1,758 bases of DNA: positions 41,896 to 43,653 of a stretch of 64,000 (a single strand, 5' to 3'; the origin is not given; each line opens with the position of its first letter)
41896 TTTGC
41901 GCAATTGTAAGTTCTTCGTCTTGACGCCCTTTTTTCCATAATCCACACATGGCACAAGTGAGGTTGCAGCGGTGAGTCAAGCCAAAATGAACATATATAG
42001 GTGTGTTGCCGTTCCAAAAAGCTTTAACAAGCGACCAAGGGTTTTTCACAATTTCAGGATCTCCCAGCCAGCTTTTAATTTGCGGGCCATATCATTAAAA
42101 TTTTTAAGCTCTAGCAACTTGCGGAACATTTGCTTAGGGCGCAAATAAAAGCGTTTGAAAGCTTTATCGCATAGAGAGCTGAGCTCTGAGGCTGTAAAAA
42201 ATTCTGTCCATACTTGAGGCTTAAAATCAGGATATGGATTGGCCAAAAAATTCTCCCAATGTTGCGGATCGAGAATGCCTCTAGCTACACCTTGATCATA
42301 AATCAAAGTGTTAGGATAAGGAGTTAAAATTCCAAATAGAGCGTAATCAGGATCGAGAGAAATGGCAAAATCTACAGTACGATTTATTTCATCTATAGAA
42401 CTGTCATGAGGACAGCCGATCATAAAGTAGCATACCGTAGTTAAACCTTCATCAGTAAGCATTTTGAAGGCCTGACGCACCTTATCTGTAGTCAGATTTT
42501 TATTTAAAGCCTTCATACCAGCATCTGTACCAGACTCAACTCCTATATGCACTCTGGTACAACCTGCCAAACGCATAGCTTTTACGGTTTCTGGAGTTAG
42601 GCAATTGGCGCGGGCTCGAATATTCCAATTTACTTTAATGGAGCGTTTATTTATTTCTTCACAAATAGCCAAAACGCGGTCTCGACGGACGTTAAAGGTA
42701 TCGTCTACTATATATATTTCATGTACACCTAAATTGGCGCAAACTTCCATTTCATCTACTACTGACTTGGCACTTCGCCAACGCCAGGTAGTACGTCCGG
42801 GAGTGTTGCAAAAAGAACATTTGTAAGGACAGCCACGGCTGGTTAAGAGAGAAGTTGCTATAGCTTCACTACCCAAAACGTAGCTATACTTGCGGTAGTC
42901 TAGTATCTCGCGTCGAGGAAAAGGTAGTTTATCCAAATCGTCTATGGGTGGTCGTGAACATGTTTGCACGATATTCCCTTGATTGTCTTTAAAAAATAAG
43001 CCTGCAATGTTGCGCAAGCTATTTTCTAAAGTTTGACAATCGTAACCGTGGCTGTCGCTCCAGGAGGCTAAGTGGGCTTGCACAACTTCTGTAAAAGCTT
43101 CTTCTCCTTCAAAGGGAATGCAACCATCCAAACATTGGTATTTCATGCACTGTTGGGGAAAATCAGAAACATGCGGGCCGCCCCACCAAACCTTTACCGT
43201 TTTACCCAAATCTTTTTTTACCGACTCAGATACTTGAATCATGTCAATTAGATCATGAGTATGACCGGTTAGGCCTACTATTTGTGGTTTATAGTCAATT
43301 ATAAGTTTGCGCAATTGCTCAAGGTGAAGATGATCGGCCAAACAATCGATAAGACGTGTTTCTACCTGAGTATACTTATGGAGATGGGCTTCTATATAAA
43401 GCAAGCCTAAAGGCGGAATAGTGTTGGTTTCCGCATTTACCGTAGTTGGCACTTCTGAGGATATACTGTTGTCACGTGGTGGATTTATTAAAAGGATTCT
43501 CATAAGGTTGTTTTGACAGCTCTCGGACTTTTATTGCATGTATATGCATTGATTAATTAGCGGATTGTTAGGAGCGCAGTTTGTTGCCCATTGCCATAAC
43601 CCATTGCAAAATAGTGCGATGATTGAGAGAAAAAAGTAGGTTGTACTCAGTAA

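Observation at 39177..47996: Six-gene minus-strand operon with four radical SAM enzymes (2 B12-binding, 2 SPASM-type), a DegT-like aminotransferase with proline-rich repeats and an FAD oxidoreductase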

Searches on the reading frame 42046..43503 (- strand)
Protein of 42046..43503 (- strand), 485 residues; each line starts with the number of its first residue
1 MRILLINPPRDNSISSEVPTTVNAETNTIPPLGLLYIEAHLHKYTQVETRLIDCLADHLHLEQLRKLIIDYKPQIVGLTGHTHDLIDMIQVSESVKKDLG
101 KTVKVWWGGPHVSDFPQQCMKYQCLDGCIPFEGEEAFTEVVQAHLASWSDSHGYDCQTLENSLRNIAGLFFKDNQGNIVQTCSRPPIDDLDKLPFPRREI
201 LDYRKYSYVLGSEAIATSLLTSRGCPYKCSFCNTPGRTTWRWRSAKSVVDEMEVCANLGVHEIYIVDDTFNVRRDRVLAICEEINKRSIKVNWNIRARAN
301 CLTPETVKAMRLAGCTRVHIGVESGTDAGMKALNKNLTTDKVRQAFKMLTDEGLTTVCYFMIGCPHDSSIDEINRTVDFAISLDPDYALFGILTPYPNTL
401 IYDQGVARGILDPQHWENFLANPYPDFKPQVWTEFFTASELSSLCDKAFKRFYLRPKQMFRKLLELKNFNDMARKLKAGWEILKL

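Call 3: search_protein_families(library=pfam, proteins=[window:42049-43503:-], max_evalue=0.01)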
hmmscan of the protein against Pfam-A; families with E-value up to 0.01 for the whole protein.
window:42049-43503:- (485 aa): 2 families
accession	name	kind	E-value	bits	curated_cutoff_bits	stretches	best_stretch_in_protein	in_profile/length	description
PF04055.27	Radical_SAM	-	7.2e-24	85.3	29.5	1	221-379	3-165/166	Radical SAM superfamily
PF02310.24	B12-binding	-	1.8e-16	60.5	32.1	1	27-140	10-120/121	B12 binding domain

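Call 4: search_protein_families(library=ncbifam, proteins=[window:42049-43503:-], max_evalue=0.01)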
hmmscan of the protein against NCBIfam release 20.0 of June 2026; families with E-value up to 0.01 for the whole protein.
window:42049-43503:- (485 aa): 34 families (the best 25 are shown)
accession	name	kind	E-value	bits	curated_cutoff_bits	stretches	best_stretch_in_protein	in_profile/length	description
TIGR03471.1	HpnJ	equivalog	7.1e-53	180.1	577.6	1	49-484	47-465/472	hopanoid biosynthesis associated radical SAM protein HpnJ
TIGR02026.1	BchE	equivalog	2.5e-51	175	481.35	1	2-468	1-442/497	magnesium-protoporphyrin IX monomethyl ester anaerobic oxidative cyclase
TIGR04479.1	bcpD_PhpK_rSAM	subfamily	1.2e-37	129.4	600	1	60-387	98-413/504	PhpK family radical SAM P-methyltransferase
NF050148.1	rSAM_ApyD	equivalog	5.7e-37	127.4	750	1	62-407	64-395/645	RiPP biosynthesis radical SAM protein ApyD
TIGR04072.2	rSAM_ladder_B12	equivalog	1.2e-36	126.3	360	2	215-431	179-395/443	lipid biosynthesis B12-binding/radical SAM protein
NF033070.1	rSAM_AprD4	equivalog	5.9e-36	124.3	500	1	185-413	165-398/456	AprD4 family radical SAM diol-dehydratase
TIGR04385.1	B12_rSAM_cofa1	equivalog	4.5e-32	111.8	450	1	25-369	14-351/438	B12 lower ligand biosynthesis radical SAM protein BzaD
TIGR04367.1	HpnR_B12_rSAM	equivalog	6.3e-26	91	650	1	30-403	21-371/490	hopanoid C-3 methylase HpnR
TIGR04295.1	B12_rSAM_oligo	hypoth_equivalog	2.4e-24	85.8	400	1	31-342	25-323/422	TIGR04295 family B12-binding domain-containing radical SAM protein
NF033712.0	B12_rSAM_KedN5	subfamily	4.4e-21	74.7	700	1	36-365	22-353/624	KedN5 family methylcobalamin-dependent radical SAM C-methyltransferase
TIGR04014.1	B12_SAM_MJ_0865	equivalog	2.6e-19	69.3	360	1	51-402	17-355/434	methyl-coenzyme M reductase glutamine C-methyltransferase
TIGR04013.1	B12_SAM_MJ_1487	hypoth_equivalog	1.6e-18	66.7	251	1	70-379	41-329/382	TIGR04013 family B12-binding domain/radical SAM domain-containing protein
TIGR03975.1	rSAM_ocin_1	subfamily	3.2e-17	62.3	281.85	1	61-368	117-416/606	RiPP maturation radical SAM C-methyltransferase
NF038361.1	rSAM_Sden_1168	equivalog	3.7e-16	58.8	575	1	27-382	81-450/560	Sden_1168 family B12-binding radical SAM P-methyltransferase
NF045585.1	rSAM_slr0320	equivalog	5.5e-14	51.6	775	1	204-384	223-410/511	photosystem II high light acclimation radical SAM protein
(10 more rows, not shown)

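Call 12: find_encoding_contigs(protein=window:42046-43503:-, flank=10000, max_places=6)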
Protein window:42046-43503:- (485 aa): 22 contigs read that carry it; 6 places shown.
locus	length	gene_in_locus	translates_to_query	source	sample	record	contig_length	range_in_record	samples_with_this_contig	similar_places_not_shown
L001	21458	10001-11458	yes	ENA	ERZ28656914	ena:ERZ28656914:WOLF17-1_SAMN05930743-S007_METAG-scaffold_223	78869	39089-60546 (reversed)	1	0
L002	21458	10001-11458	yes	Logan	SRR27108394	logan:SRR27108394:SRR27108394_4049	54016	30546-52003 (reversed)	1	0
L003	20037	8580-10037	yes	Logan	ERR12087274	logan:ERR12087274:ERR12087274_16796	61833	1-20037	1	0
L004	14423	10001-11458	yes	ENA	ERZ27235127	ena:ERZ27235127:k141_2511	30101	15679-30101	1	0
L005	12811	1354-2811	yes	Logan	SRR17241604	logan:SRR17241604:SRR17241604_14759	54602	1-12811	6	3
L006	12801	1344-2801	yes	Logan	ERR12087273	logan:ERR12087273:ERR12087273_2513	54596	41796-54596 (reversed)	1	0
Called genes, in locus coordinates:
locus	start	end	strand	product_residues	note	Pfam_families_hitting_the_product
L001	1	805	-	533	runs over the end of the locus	PF01225:Mur_ligase, PF08245:Mur_ligase_M, PF02875:Mur_ligase_C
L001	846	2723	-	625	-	PF03717:PBP_dimer (weak), PF00905:Transpeptidase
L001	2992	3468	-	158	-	-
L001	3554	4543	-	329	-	PF01795:Methyltransf_5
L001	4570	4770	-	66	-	-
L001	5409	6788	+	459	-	PF00070:Pyr_redox (faint), PF00890:FAD_binding_2 (faint), PF01266:DAO, PF01494:FAD_binding_3 (weak), PF01593:Amino_oxidase, PF13450:NAD_binding_8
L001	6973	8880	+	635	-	PF01041:DegT_DnrJ_EryC1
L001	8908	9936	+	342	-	PF04055:Radical_SAM, PF13353:Fer4_12 (weak)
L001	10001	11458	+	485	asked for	PF02310:B12-binding, PF04055:Radical_SAM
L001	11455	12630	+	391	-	PF04055:Radical_SAM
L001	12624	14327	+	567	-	PF02310:B12-binding, PF04055:Radical_SAM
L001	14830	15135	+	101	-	PF13451:zf_Tbcl, PF23477:zf_Tbcl_2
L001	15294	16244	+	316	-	PF01300:Sua5_yciO_yrdC, PF03481:Sua5_C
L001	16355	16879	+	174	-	PF10816:DUF2760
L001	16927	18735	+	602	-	PF00012:HSP70, PF06723:MreB_Mbl (weak)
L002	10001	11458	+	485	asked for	PF02310:B12-binding, PF04055:Radical_SAM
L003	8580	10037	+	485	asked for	PF02310:B12-binding, PF04055:Radical_SAM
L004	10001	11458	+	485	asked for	PF02310:B12-binding, PF04055:Radical_SAM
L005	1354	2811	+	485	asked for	PF02310:B12-binding, PF04055:Radical_SAM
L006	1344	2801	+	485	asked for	PF02310:B12-binding, PF04055:Radical_SAM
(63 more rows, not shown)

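Call 21: search_solved_structures(query=window:42049-43503:-, max_evalue=0.001)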
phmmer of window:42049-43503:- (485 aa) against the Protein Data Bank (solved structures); distinct sequences matched with E-value up to 0.001: 5.
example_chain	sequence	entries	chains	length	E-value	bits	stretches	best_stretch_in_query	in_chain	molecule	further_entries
6fd2_B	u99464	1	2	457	5.7e-31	111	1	184-413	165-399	Putative apramycin biosynthetic oxidoreductase 4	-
5ul2_A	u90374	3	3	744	3.6e-11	45.7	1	160-380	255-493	OxsB protein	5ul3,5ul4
7kdx_A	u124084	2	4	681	1.6e-08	37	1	221-367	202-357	Methyltransferase TokK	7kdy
6wte_A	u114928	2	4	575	2.7e-08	36.2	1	217-392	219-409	B12-binding domain-containing protein | Tryptophan-C2-methyltransferase containing B12-binding domain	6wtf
9ccb_A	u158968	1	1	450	8.3e-07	31.3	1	217-404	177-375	Radical SAM core domain-containing protein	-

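Call 46: find_homologous_proteins(query=window:42049-43503:-, max_evalue=1e-30)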
Query window:42049-43503:- (485 aa): 3938 proteins with E <= 1e-30 among 8000 candidates; the best 120 are listed.
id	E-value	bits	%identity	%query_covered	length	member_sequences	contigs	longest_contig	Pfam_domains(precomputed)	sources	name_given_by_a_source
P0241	0.0e+0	1145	100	100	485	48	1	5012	PF04055.28,PF02310.25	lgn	-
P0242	2.1e-289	978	83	100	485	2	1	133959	PF04055.28,PF02310.25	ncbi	ncbi:MAG: B12-binding domain-containing radical SAM protein [Candidatus Bruticola sp.]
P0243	6.3e-252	855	71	100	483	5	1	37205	PF04055.28,PF02310.25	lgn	-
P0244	2.0e-241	820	69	100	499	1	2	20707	PF04055.28,PF02310.25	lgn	-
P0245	1.9e-220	751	65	100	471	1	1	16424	PF04055.28,PF02310.25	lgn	-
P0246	1.3e-212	725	62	100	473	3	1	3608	PF04055.28,PF02310.25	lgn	-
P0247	6.7e-211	719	62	100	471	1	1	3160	PF04055.28,PF02310.25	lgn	-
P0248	1.6e-210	718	63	100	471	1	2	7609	PF04055.28,PF02310.25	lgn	-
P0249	2.9e-210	717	63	100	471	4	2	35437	PF04055.28,PF02310.25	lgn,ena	-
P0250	9.2e-208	709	60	100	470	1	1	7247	PF04055.28,PF02310.25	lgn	-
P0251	2.6e-207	708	62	100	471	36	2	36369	PF04055.28,PF02310.25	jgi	-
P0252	4.2e-206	704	60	100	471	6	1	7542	PF04055.28,PF02310.25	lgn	-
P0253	7.2e-206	703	61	100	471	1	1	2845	PF04055.28,PF02310.25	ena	-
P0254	3.3e-205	701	61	100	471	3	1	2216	PF04055.28,PF02310.25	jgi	-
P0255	1.2e-201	689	60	100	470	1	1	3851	PF04055.28,PF02310.25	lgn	-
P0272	1.4e-148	514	47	100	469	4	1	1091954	PF04055.28,PF02310.25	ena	-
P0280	2.9e-136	473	46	100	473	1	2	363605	PF04055.28,PF02310.25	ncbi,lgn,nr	ncbi:MAG: B12-binding domain-containing radical SAM protein [Chloroflexi bacterium]|nr:B12-binding d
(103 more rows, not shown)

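Call 47: find_encoding_contigs(protein=P0272, flank=10000, max_places=1)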
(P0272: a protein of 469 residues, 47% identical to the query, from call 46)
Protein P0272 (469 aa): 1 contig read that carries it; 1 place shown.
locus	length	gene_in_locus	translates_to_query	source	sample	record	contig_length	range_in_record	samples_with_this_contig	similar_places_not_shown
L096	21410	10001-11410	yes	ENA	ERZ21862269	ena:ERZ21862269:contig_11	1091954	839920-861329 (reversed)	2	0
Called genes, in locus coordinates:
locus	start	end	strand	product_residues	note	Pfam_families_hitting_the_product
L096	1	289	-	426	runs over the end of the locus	PF00860:Xan_ur_permease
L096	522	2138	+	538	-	PF25857:DUF7957 (faint), PF13360:PQQ_2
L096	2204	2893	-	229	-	-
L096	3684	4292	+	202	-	PF12804:NTP_transf_3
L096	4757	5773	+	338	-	PF04055:Radical_SAM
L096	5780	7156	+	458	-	PF23545:Zn_ribbon_HMPTM, PF04055:Radical_SAM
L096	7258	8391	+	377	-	PF01136:Peptidase_U32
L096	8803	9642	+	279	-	-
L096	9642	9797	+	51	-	-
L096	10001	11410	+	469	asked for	PF02310:B12-binding, PF04055:Radical_SAM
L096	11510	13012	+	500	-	PF02475:TRM5-TYW2_MTfase, PF05175:MTS, PF06325:PrmA, PF08241:Methyltransf_11 (faint), PF09445:Methyltransf_15 (faint), PF13649:Methyltransf_25 (weak), PF13847:Methyltransf_31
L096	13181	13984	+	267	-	PF13453:Zn_ribbon_TFIIB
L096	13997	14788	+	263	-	PF13484:Fer4_16 (faint), PF14697:Fer4_21 (faint), PF12838:Fer4_7 (faint), PF25160:LdpA_Fe-S-bd (faint), PF00037:Fer4 (weak), PF12837:Fer4_6 (faint), PF13237:Fer4_10 (weak), PF12800:Fer4_4 (faint), +1 more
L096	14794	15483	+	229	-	PF00801:PKD (weak), PF18911:PKD_4 (faint)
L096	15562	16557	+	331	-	PF00491:Arginase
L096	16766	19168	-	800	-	PF13231:PMT_2, PF13431:TPR_17 (faint), PF00515:TPR_1 (faint), PF13174:TPR_6 (faint), PF13181:TPR_8 (faint), PF13371:TPR_9 (faint), PF13432:TPR_16 (weak), PF07719:TPR_2 (weak), +2 more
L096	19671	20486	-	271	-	-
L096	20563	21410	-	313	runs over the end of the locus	-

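Call 48: find_encoding_contigs(protein=P0280, flank=10000, max_places=1)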
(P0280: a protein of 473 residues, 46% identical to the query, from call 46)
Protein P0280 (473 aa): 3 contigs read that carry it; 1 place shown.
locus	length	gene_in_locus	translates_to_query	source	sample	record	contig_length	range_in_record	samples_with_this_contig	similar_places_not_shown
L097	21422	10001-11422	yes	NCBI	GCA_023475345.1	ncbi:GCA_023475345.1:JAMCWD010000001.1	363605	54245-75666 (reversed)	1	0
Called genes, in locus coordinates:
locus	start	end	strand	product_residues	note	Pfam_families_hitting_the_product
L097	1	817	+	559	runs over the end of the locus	PF25840:Ulvan_lyase_N (weak)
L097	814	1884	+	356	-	PF13472:Lipase_GDSL_2 (weak)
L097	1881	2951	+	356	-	PF13472:Lipase_GDSL_2 (faint)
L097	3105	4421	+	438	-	PF00501:AMP-binding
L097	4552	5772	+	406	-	PF01041:DegT_DnrJ_EryC1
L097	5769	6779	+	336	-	PF04055:Radical_SAM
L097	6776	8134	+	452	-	PF23545:Zn_ribbon_HMPTM, PF04055:Radical_SAM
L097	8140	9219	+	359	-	PF01136:Peptidase_U32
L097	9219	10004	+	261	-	-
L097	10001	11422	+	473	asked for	PF02310:B12-binding, PF04055:Radical_SAM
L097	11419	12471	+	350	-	PF04055:Radical_SAM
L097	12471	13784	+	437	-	PF00501:AMP-binding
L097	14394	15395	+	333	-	-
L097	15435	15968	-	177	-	PF02677:QueH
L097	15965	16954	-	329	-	-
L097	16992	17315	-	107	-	PF09723:Zn_ribbon_8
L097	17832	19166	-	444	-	-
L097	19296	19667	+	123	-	-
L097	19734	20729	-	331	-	-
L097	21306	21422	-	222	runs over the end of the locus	PF00072:Response_reg, PF08281:Sigma70_r4_2 (weak), PF00196:GerE, PF04545:Sigma70_r4 (faint)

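Call 58: search_protein_families(library=pfam, proteins=[L096:8803-9639:+, L097:14394-15392:+, L097:11419-12468:+], max_evalue=0.05)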
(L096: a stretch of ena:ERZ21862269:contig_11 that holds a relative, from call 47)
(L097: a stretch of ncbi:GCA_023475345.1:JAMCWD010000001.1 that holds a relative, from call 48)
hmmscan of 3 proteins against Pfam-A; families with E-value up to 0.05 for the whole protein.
L096:8803-9639:+ (279 aa): 0 families

L097:14394-15392:+ (333 aa): 1 family
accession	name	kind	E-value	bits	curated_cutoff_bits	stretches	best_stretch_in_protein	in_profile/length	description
PF17957.7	Big_7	-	0.03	15.4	24.1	0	218-237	3-24/70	Bacterial Ig domain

L097:11419-12468:+ (350 aa): 1 family
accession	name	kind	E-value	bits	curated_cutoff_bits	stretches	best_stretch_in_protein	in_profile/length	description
PF04055.27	Radical_SAM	-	1.7e-21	77.5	29.5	1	23-179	3-165/166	Radical SAM superfamily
